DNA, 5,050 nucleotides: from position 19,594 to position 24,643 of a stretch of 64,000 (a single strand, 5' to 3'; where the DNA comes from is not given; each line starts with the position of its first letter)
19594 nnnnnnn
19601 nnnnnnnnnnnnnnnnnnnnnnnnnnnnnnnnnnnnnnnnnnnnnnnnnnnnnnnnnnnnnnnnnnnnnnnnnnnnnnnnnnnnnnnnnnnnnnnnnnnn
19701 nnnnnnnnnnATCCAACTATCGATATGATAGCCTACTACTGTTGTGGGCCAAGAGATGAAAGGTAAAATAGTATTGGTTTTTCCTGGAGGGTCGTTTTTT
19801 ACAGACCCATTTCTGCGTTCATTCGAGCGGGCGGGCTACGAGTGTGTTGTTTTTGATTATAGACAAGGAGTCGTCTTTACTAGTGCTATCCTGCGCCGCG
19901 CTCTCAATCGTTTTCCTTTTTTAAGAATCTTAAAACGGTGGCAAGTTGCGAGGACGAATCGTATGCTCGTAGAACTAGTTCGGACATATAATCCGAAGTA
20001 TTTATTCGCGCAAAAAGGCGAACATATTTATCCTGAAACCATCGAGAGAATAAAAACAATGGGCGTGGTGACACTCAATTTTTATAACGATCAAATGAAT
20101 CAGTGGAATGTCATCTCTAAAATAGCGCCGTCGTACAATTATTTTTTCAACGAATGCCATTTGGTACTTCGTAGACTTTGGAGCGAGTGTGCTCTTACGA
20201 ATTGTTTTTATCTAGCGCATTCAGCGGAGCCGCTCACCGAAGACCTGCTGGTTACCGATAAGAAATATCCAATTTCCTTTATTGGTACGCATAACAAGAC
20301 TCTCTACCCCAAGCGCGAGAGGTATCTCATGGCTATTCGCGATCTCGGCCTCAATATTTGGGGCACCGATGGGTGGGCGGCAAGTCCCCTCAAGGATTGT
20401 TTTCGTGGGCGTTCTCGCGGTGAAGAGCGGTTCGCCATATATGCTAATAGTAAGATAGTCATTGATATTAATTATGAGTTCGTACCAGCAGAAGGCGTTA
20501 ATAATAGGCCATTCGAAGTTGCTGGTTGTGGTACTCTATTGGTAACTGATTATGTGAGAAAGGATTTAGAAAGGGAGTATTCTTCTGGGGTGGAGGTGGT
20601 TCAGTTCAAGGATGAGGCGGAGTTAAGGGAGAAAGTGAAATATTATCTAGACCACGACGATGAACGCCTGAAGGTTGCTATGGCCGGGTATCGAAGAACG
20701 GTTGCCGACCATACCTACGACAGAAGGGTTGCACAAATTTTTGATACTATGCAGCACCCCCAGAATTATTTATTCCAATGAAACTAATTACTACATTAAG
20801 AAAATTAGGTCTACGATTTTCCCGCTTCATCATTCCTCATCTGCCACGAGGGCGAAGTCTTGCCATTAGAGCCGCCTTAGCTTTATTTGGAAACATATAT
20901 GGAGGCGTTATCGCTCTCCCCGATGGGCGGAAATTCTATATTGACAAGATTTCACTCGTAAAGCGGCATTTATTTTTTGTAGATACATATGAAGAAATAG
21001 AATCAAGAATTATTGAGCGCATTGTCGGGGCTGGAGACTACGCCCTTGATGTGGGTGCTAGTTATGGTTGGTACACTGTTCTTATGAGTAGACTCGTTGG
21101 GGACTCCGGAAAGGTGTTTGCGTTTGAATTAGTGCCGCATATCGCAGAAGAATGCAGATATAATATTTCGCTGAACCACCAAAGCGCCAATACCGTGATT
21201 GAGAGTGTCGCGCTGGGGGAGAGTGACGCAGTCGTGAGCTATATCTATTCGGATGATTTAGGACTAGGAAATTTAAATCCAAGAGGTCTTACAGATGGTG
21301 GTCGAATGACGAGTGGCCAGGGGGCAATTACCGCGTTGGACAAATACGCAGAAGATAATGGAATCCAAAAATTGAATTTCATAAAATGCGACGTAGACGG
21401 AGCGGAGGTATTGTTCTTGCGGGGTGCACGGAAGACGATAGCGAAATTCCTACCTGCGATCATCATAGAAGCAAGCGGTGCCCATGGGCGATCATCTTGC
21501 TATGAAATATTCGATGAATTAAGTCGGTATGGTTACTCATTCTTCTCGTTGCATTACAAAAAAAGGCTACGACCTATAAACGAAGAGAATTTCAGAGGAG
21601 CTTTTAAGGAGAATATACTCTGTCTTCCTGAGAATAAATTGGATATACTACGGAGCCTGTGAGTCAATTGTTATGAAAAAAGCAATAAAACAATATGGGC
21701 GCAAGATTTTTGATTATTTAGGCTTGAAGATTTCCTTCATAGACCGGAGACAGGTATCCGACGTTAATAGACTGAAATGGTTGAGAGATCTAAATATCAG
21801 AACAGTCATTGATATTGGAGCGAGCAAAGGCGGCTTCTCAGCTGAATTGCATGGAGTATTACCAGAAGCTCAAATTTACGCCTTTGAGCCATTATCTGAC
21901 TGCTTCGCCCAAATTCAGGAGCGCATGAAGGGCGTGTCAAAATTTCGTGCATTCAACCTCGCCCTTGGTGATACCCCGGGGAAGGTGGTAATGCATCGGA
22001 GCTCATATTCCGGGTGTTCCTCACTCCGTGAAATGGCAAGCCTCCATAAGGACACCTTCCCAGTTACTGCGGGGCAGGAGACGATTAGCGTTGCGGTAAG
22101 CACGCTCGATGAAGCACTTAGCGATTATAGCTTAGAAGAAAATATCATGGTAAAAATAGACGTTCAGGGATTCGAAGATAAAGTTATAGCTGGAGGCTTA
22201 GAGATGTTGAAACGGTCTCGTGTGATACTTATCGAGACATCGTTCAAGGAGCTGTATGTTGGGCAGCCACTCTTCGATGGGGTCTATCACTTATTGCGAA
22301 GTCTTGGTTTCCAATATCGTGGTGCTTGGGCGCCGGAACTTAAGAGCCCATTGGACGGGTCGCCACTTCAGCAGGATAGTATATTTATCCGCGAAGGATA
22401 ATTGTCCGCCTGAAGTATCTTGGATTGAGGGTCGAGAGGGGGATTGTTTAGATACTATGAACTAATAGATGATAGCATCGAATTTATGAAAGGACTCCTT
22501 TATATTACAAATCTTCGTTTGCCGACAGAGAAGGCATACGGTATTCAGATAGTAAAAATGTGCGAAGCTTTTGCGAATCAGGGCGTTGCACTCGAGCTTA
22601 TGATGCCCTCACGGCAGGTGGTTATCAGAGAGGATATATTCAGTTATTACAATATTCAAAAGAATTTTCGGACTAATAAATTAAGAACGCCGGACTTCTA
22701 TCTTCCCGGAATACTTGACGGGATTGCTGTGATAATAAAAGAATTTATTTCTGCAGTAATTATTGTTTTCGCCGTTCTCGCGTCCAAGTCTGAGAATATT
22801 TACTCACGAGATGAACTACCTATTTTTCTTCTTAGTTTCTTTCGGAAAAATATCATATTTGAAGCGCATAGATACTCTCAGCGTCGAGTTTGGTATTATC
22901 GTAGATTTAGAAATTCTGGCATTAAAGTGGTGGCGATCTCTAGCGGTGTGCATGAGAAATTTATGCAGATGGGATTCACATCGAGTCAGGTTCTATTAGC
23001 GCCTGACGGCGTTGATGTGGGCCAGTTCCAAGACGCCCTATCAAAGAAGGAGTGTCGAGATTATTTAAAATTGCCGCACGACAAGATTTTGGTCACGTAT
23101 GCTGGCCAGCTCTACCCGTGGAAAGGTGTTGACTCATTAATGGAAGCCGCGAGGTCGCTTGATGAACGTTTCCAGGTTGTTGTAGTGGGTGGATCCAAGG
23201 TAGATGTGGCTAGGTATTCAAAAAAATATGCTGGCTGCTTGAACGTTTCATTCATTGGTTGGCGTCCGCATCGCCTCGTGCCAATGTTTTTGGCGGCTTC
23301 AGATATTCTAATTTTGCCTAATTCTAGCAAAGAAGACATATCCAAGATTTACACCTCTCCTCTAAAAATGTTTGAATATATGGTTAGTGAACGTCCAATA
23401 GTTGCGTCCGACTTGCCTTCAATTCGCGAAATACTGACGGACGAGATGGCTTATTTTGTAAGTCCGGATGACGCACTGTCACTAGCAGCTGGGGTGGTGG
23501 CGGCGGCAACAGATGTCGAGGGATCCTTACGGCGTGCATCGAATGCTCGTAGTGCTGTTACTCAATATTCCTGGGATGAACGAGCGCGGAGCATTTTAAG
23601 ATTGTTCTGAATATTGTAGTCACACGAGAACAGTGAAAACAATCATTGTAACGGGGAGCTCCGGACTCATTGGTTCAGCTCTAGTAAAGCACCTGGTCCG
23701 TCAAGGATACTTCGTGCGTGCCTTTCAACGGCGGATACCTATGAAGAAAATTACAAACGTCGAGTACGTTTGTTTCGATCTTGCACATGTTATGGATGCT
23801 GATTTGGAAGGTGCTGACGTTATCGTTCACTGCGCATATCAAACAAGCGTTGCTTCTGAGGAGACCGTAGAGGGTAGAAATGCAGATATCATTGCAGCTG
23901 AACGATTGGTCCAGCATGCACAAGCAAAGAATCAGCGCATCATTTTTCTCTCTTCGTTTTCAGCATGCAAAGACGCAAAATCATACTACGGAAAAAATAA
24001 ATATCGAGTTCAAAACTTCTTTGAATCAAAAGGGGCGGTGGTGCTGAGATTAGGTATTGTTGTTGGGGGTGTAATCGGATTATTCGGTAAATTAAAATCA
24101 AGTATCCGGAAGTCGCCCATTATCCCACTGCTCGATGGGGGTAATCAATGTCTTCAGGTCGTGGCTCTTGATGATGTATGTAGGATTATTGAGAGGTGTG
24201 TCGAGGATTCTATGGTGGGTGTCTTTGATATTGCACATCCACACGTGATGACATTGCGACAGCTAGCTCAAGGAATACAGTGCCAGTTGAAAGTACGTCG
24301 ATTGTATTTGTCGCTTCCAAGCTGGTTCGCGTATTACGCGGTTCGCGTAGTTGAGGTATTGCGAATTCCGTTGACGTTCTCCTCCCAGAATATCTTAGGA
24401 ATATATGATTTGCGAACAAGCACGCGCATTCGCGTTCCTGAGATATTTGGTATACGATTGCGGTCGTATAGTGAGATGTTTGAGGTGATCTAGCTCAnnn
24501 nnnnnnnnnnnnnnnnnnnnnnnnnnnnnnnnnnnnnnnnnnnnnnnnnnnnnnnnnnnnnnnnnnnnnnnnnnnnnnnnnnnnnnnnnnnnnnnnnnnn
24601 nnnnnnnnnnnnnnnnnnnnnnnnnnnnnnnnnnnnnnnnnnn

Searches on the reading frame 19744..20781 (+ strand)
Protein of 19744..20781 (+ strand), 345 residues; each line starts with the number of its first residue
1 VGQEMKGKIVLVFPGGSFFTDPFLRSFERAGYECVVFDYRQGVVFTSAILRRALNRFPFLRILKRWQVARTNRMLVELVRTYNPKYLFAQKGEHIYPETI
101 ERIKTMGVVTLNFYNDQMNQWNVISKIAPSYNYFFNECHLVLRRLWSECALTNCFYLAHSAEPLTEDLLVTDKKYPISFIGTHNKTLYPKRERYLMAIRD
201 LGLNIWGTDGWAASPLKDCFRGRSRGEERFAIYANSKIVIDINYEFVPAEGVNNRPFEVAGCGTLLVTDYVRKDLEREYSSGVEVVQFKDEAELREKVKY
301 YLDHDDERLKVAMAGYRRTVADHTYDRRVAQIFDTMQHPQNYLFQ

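Call 17: search_protein_families(library=pfam, proteins=[window:19744-20781:+], max_evalue=0.0001)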
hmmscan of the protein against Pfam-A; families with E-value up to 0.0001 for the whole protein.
window:19744-20781:+ (345 aa): 1 family
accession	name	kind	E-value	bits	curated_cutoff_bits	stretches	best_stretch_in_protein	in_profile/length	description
PF13524.12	Glyco_trans_1_2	-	6e-32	111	25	1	192-333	3-143/144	Glycosyl transferase-like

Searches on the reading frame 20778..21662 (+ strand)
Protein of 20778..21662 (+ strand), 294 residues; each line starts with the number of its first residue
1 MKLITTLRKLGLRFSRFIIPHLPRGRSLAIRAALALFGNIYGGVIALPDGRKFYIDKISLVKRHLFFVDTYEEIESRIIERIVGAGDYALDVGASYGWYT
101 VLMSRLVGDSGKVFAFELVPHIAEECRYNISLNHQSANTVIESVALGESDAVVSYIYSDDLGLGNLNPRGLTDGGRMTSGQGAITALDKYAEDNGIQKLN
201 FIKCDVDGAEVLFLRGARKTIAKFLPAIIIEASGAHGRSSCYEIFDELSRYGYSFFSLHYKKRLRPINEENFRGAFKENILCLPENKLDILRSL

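Call 17: search_protein_families(library=pfam, proteins=[window:20778-21662:+], max_evalue=0.0001)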
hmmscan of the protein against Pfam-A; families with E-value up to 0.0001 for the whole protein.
window:20778-21662:+ (294 aa): 2 families
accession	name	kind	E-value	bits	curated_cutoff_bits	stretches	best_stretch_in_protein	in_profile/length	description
PF05050.19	Methyltransf_21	-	2.2e-19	70.7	22.7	1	91-255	1-173/173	Methyltransferase FkbM domain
PF01135.25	PCMT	-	3.1e-05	24.3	20.3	1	85-143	73-125/210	Protein-L-isoaspartate(D-aspartate) O-methyltransferase (PCMT)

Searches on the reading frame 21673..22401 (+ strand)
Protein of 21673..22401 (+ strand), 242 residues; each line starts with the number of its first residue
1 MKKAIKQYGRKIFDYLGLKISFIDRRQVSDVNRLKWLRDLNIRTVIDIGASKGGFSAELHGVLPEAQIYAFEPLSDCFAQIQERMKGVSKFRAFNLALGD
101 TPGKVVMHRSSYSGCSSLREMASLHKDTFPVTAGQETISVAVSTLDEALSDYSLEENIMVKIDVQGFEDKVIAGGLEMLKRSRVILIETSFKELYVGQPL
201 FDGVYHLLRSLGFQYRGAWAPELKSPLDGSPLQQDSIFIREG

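Call 17: search_protein_families(library=pfam, proteins=[window:21673-22401:+], max_evalue=0.0001)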
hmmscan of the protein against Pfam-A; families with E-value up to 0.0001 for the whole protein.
window:21673-22401:+ (242 aa): 1 family
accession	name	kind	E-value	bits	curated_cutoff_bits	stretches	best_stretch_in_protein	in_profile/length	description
PF05050.19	Methyltransf_21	-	9.8e-15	55.5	22.7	1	47-215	1-173/173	Methyltransferase FkbM domain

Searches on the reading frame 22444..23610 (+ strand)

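Call 17: search_protein_families(library=pfam, proteins=[window:22444-23610:+], max_evalue=0.0001)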
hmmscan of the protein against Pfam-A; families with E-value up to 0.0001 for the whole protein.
window:22444-23610:+ (388 aa): 3 families
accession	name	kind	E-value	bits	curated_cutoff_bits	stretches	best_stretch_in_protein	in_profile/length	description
PF13692.12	Glyco_trans_1_4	-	4.1e-19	69.7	27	1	216-356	3-141/142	Glycosyl transferases group 1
PF00534.26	Glycos_transf_1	-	6.7e-17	62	26.4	1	202-369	3-170/172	Glycosyl transferases group 1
PF13524.12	Glyco_trans_1_2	-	1.9e-07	31.5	25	1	232-385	5-143/144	Glycosyl transferase-like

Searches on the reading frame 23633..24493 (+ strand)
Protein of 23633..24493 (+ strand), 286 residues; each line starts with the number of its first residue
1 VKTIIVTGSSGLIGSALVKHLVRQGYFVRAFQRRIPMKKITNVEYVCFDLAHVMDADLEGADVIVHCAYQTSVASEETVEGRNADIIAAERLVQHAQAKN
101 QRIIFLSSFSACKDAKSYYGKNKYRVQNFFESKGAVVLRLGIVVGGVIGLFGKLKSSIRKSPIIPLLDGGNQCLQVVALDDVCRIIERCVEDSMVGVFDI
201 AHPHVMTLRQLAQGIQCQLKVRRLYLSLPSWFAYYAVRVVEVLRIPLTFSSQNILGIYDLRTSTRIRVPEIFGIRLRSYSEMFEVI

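Call 17: search_protein_families(library=pfam, proteins=[window:23633-24493:+], max_evalue=0.0001)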
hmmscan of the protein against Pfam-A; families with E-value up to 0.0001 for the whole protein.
window:23633-24493:+ (286 aa): 5 families
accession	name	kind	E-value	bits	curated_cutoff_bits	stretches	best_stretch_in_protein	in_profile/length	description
PF01370.27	Epimerase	-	1.8e-11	44.3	20.9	1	4-110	1-117/240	NAD dependent epimerase/dehydratase family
PF04321.23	RmlD_sub_bind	-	1.1e-08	35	27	1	3-108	2-101/287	RmlD substrate binding domain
PF13460.12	NAD_binding_10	-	1e-06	29.2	27.2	1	8-121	1-111/184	NAD(P)H-binding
PF01073.25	3Beta_HSD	-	6.8e-06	25.8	22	1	5-114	1-122/280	3-beta hydroxysteroid dehydrogenase/isomerase family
PF05368.20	NmrA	-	1.6e-05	25.1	27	1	2-116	3-114/298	NmrA-like family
